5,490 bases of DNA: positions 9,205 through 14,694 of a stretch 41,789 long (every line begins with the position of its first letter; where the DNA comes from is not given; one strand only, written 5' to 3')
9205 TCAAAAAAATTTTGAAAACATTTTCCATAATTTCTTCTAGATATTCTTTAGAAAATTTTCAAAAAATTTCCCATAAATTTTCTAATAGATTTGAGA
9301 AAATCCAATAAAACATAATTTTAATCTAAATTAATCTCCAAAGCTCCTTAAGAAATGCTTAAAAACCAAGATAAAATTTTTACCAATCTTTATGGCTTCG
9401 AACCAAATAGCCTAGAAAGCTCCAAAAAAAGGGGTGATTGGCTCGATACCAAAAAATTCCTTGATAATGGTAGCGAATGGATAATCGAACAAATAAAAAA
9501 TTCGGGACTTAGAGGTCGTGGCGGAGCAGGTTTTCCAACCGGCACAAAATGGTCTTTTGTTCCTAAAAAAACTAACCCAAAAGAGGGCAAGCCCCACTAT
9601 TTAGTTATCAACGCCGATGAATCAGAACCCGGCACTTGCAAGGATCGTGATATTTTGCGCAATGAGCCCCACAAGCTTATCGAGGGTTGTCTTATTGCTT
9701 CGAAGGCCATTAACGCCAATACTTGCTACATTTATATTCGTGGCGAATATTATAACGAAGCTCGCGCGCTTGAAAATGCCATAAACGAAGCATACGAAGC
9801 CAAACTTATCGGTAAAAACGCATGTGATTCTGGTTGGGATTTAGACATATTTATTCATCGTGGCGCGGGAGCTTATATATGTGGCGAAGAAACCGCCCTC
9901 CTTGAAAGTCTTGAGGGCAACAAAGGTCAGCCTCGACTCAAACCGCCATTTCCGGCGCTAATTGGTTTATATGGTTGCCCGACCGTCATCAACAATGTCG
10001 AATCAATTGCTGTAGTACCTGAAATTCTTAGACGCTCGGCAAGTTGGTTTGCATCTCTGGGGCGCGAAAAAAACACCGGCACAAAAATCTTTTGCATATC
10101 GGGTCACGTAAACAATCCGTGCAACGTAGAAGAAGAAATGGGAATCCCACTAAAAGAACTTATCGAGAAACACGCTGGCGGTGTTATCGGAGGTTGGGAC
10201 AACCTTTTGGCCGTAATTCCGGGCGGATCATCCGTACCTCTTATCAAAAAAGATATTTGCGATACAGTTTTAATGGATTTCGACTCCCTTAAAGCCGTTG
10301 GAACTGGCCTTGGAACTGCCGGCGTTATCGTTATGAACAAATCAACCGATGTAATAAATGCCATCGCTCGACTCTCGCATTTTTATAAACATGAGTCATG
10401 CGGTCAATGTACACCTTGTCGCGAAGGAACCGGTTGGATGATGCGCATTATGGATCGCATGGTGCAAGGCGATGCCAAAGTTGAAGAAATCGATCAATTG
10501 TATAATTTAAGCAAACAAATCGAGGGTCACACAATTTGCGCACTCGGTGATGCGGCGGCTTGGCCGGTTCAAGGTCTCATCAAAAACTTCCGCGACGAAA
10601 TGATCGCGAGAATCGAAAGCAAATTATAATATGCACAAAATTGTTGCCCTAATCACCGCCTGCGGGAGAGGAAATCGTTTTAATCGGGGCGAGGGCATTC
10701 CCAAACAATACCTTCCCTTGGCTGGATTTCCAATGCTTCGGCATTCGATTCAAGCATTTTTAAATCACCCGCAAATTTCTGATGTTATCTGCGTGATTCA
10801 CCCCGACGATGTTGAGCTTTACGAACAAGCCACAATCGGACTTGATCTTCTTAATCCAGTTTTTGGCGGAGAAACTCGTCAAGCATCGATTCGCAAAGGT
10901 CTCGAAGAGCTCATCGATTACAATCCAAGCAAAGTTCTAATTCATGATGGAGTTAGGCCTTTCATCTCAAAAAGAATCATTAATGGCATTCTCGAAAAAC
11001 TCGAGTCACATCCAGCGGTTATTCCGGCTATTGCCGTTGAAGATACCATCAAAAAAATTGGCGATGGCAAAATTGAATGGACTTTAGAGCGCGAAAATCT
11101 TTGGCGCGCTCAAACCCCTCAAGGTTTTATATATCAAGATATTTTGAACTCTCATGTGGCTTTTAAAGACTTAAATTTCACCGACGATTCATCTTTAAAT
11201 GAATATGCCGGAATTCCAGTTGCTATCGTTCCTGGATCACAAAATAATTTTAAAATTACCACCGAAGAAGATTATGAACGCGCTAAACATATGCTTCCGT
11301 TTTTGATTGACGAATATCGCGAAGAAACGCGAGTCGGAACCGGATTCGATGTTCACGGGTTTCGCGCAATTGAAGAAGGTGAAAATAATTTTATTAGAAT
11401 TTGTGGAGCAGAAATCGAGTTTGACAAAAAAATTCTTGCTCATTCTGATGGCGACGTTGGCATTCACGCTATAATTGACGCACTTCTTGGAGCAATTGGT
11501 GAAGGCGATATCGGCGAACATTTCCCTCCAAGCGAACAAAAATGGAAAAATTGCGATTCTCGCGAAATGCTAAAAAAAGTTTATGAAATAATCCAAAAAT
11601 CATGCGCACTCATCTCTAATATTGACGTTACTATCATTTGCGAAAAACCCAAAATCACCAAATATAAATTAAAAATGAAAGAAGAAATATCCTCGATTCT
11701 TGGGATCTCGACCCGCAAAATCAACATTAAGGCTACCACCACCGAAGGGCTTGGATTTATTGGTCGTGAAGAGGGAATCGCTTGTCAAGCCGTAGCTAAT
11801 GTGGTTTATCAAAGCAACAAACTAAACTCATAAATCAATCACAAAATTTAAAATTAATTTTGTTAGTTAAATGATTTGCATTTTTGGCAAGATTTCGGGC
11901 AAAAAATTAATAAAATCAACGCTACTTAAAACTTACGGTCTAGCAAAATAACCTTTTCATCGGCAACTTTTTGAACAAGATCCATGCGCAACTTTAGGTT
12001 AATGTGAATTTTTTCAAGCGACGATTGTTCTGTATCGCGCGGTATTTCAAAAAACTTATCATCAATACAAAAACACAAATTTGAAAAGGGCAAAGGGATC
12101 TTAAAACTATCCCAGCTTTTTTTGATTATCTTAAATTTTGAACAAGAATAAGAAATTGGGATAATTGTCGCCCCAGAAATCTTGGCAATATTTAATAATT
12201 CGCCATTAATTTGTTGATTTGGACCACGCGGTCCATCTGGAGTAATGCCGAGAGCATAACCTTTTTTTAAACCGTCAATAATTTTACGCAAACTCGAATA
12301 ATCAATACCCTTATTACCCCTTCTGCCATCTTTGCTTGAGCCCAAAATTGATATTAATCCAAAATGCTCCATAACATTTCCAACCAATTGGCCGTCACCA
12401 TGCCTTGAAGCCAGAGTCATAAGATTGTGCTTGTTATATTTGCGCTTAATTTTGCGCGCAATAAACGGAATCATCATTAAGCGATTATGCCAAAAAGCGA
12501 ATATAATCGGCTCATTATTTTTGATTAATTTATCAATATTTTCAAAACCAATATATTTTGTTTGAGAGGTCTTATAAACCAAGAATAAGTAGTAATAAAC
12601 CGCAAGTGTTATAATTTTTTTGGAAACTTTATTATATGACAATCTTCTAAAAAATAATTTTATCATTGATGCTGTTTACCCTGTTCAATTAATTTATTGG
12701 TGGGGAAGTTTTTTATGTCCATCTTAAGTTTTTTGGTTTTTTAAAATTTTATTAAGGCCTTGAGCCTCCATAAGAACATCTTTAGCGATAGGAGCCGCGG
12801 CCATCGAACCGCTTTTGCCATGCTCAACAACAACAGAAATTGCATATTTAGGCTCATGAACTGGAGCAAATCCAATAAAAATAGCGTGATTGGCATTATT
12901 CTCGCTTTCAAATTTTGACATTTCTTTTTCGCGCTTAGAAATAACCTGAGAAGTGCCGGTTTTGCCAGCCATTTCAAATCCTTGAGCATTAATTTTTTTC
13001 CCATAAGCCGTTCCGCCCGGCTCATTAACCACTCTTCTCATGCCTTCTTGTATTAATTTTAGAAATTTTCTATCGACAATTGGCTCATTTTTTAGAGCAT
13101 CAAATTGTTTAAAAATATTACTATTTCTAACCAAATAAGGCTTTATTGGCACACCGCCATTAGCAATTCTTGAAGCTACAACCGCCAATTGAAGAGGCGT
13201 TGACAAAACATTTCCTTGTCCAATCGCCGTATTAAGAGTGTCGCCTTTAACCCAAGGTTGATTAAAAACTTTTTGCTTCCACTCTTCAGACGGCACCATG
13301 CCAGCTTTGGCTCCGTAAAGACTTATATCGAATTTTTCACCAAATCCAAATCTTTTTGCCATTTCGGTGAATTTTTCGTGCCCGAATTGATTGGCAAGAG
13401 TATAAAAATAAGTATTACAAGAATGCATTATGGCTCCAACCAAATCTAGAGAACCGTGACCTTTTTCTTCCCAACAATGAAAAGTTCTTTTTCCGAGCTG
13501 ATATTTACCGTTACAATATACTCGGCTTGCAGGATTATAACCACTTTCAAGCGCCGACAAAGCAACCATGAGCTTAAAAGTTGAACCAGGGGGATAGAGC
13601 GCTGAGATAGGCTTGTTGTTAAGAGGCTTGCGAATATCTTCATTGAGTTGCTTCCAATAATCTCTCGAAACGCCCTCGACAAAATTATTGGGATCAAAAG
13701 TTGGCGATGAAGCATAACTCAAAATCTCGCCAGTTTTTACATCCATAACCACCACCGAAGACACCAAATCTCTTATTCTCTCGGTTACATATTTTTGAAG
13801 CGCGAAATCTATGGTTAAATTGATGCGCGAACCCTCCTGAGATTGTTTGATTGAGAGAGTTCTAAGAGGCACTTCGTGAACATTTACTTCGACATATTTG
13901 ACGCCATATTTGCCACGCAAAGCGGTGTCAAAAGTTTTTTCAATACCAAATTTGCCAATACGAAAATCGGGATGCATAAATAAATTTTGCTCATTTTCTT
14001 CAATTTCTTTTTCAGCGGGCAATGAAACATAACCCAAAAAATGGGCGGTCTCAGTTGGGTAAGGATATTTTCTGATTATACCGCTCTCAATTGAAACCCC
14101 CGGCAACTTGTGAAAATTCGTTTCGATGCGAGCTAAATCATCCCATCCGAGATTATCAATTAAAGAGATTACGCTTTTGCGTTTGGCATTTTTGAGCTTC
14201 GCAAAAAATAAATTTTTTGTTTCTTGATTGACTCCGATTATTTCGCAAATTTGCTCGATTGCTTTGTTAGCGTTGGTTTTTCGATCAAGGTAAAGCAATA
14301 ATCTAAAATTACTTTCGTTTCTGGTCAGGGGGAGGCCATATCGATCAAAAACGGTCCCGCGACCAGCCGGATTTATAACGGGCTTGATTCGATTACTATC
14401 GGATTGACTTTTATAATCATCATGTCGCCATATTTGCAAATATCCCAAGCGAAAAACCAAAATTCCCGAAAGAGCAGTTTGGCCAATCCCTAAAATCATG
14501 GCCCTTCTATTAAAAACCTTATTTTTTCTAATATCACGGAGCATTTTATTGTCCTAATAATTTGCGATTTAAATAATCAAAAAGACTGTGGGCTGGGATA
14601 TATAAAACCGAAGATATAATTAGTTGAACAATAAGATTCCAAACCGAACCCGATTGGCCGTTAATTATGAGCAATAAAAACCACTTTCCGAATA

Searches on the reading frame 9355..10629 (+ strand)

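Call 23: search_protein_families(library=ncbifam, max_evalue=1e-8, proteins=[window:9355-10629:+])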
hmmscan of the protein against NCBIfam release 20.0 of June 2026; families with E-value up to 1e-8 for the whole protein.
window:9355-10629:+ (424 aa): 6 families
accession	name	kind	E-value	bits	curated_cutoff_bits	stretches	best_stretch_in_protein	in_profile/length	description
NF010120.0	PRK13596.1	equivalog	1.6e-242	804.5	389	1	1-422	1-419/433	NADH-quinone oxidoreductase subunit NuoF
TIGR01959.1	nuoF_fam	equivalog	1.1e-195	649.8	558.65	1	8-420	2-410/410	NADH-quinone oxidoreductase subunit NuoF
NF008436.0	PRK11278.1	equivalog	3e-110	369.2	749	1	30-422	37-428/448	NADH-quinone oxidoreductase subunit NuoF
TIGR01945.1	rnfC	subfamily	5e-15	55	245.95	1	32-145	113-220/435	RnfABCDGE type electron transport complex subunit C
NF003454.1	PRK05035.1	equivalog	1.2e-14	53.7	345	1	32-146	115-222/556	electron transport complex subunit RsxC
TIGR04481.1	PR_assoc_PrdC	equivalog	7e-13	48.1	490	1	39-147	71-172/425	proline reductase-associated electron transfer protein PrdC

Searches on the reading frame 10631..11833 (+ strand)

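Call 23: search_protein_families(library=ncbifam, max_evalue=1e-8, proteins=[window:10631-11833:+])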
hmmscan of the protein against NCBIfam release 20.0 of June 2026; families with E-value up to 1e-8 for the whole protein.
window:10631-11833:+ (400 aa): 6 families
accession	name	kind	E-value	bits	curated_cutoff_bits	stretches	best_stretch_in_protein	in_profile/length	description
NF006899.0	PRK09382.1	equivalog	1.7e-128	429.1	417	1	2-396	5-384/387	bifunctional 2-C-methyl-D-erythritol 4-phosphate cytidylyltransferase/2-C-methyl-D-erythritol 2,4-cyclodiphosphate synthase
TIGR00453.1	ispD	equivalog_domain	2.3e-62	210.3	181.3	1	6-221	2-218/219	2-C-methyl-D-erythritol 4-phosphate cytidylyltransferase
TIGR00151.1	ispF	equivalog_domain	9.3e-56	188.2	116.45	1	234-392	1-154/155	2-C-methyl-D-erythritol 2,4-cyclodiphosphate synthase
NF001186.0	PRK00155.2-3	equivalog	4.2e-47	160.5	253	1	3-222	4-222/224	2-C-methyl-D-erythritol 4-phosphate cytidylyltransferase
NF009924.0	PRK13385.1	subfamily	2.4e-36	125.5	342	1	8-222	7-223/230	2-C-methyl-D-erythritol 4-phosphate cytidylyltransferase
NF001183.0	PRK00155.1-3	subfamily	6.3e-28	97.7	166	1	4-222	2-231/237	D-ribitol-5-phosphate cytidylyltransferase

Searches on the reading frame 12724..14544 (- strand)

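Call 24: search_protein_families(library=ncbifam, max_evalue=1e-8, proteins=[window:12724-14544:-])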
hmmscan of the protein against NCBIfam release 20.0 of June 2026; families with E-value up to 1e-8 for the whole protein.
window:12724-14544:- (606 aa): 17 families
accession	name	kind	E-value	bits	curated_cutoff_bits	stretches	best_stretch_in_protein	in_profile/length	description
TIGR03423.1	pbp2_mrdA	equivalog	4.1e-195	649.8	455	1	13-593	1-589/593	penicillin-binding protein 2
NF008061.0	PRK10795.1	equivalog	2.7e-113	379.7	962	1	8-590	15-608/634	peptidoglycan DD-transpeptidase MrdA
TIGR02214.1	spoVD_pbp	equivalog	4.1e-71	240.1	688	1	18-593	5-553/636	stage V sporulation protein D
NF051842.1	PBP4_5_Efaec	equivalog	4.6e-59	200.4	700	1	50-578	153-650/668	penicillin-binding protein PBP4(5)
NF000406.1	MECB_PBP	exception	1e-39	136.5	1450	1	49-542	137-616/674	PBP2a family beta-lactam-resistant peptidoglycan transpeptidase MecB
NF000237.1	MECA_PBP2A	equivalog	3.5e-38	131.3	750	1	62-538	151-607/668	PBP2a family beta-lactam-resistant peptidoglycan transpeptidase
NF033378.1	MECD_PBP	exception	1.4e-36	126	1450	1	60-535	151-612/678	PBP2a family beta-lactam-resistant peptidoglycan transpeptidase MecD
NF000410.1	MECA1_pure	exception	4.1e-36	124.3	1480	1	156-539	238-606/666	PBP2a family beta-lactam-resistant peptidoglycan transpeptidase MecA1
NF053573.1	PBP2_PenA_Neis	exception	4.9e-35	121.1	1105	1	12-592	25-558/572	peptidoglycan D,D-transpeptidase PBP2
NF011685.0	PRK15105.1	subfamily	6.7e-34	117.4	737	1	10-585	20-544/588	peptidoglycan glycosyltransferase FtsI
NF000408.1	MECA2_pure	exception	5.5e-33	114.1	1525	1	153-538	236-607/668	PBP2a family beta-lactam-resistant peptidoglycan transpeptidase MecA2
NF000409.1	MECA_pure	exception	1.1e-32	113.4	1490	1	154-538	237-607/668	PBP2a family beta-lactam-resistant peptidoglycan transpeptidase MecA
NF000407.1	MECC_PBP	exception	1.8e-31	109.1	1500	1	151-548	231-617/665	PBP2a family beta-lactam-resistant peptidoglycan transpeptidase MecC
NF038278.1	strep_PBP2B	exception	9.1e-31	107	975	1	107-591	169-671/678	penicillin-binding protein PBP2B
NF038271.1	strep_PBP2X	exception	1.1e-26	93.3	1050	1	55-603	66-621/750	penicillin-binding protein PBP2X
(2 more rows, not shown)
